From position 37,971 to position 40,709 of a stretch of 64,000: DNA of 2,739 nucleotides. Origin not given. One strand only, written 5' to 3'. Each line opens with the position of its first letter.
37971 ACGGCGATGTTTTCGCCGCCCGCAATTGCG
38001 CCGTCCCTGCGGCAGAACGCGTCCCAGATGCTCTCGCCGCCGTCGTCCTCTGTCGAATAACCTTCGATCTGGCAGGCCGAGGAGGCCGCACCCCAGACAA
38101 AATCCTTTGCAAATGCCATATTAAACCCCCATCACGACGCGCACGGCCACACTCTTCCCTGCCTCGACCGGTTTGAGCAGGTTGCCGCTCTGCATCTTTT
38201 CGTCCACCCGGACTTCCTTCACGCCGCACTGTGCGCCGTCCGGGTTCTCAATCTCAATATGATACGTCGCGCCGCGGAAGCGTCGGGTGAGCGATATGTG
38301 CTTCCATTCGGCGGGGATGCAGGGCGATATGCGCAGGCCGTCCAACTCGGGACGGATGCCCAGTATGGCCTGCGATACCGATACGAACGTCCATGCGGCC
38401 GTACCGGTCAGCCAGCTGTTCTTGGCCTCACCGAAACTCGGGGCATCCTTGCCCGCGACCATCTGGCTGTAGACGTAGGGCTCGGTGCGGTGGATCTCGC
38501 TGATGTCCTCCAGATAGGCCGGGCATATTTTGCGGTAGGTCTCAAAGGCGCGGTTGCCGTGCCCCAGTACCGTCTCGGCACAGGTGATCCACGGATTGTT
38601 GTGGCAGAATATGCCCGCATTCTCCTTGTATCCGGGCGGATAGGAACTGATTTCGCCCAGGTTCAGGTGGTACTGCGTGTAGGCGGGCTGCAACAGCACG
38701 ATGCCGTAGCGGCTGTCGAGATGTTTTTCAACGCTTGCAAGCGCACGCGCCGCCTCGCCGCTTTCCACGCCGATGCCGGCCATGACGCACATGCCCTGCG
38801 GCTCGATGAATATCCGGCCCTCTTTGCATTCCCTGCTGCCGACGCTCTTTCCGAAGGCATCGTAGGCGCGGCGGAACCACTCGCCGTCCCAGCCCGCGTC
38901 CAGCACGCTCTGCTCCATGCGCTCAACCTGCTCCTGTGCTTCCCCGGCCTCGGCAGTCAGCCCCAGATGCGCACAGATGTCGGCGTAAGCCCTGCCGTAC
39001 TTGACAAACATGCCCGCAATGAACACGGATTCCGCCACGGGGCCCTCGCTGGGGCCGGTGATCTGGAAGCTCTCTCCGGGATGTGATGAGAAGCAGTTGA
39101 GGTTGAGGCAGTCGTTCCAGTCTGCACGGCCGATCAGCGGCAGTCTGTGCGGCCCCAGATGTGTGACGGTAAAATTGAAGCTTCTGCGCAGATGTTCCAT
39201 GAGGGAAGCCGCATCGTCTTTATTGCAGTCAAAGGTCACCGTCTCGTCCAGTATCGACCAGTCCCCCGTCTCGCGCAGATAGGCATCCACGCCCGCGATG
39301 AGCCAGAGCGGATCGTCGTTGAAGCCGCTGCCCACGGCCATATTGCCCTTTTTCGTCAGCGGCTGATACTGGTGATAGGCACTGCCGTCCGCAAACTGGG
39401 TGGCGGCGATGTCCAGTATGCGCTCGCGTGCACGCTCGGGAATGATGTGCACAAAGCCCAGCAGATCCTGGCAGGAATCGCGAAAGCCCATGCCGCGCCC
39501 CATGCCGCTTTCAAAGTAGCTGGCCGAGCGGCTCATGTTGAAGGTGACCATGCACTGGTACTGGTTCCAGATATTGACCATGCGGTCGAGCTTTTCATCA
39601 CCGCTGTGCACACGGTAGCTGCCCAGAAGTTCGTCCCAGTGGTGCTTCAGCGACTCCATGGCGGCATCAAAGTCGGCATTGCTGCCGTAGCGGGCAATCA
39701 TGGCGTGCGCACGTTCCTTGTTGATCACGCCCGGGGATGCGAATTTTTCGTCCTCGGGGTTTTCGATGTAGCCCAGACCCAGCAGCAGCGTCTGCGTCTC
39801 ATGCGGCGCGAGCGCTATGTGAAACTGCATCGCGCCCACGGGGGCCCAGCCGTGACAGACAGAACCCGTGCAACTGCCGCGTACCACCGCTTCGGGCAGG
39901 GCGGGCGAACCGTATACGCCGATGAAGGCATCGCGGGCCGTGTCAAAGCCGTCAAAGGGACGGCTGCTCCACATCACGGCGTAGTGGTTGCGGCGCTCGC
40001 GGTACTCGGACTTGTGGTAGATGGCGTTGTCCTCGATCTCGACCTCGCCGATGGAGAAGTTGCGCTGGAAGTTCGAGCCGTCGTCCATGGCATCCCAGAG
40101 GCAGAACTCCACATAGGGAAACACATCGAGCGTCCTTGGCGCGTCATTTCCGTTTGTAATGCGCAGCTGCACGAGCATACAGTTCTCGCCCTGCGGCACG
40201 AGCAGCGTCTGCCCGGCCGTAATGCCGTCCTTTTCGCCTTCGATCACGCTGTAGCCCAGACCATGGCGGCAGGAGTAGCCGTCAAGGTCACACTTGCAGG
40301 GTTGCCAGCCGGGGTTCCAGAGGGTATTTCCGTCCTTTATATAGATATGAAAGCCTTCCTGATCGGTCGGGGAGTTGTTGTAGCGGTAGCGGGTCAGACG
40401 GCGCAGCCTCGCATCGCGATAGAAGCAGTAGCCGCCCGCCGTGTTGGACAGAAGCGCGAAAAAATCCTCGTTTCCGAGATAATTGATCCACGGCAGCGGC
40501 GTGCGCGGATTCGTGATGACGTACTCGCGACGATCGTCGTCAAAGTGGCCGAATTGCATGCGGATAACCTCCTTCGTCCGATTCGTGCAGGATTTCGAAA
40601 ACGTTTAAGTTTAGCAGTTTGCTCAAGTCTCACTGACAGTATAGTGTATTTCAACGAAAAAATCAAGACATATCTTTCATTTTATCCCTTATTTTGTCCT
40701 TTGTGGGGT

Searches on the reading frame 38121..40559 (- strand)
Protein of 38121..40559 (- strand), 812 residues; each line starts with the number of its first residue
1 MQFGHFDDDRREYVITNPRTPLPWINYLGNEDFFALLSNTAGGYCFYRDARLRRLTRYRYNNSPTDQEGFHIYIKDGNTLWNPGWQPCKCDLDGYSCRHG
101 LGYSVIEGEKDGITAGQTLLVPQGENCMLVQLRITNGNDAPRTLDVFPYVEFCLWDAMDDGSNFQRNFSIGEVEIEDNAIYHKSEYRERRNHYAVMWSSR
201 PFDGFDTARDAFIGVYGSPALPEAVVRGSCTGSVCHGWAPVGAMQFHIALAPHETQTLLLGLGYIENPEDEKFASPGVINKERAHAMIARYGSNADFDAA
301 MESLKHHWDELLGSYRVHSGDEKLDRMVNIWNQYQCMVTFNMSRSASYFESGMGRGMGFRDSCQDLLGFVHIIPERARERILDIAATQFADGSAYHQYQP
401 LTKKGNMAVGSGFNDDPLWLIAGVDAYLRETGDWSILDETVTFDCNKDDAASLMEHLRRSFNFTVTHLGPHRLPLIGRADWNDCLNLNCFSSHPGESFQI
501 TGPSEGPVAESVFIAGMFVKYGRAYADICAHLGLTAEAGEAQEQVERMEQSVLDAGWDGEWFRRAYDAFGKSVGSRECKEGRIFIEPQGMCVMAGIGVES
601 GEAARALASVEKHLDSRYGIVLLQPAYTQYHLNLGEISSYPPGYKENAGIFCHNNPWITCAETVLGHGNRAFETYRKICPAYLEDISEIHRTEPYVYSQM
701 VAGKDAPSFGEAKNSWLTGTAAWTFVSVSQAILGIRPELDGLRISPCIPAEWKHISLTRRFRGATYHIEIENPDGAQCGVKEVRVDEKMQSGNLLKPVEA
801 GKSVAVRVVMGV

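Call 41: search_protein_families(library=pfam, proteins=[window:38121-40559:-], max_evalue=0.01)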
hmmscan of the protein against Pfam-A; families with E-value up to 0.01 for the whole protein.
window:38121-40559:- (812 aa): 3 families
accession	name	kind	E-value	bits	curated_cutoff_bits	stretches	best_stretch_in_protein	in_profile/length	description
PF17167.11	Glyco_hydro_94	-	5.9e-165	549.5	27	1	307-734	1-420/420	Glycosyl hydrolase 94 superfamily, catalytic domain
PF06165.18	GH94_b-supersand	-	3.6e-79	266.2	23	1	21-263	1-251/251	Glycosyl hydrolase 94, supersandwich domain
PF03633.20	Glyco_hydro_65C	-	0.00018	21.6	22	1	737-776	3-41/62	Glycosyl hydrolase family 65, C-terminal domain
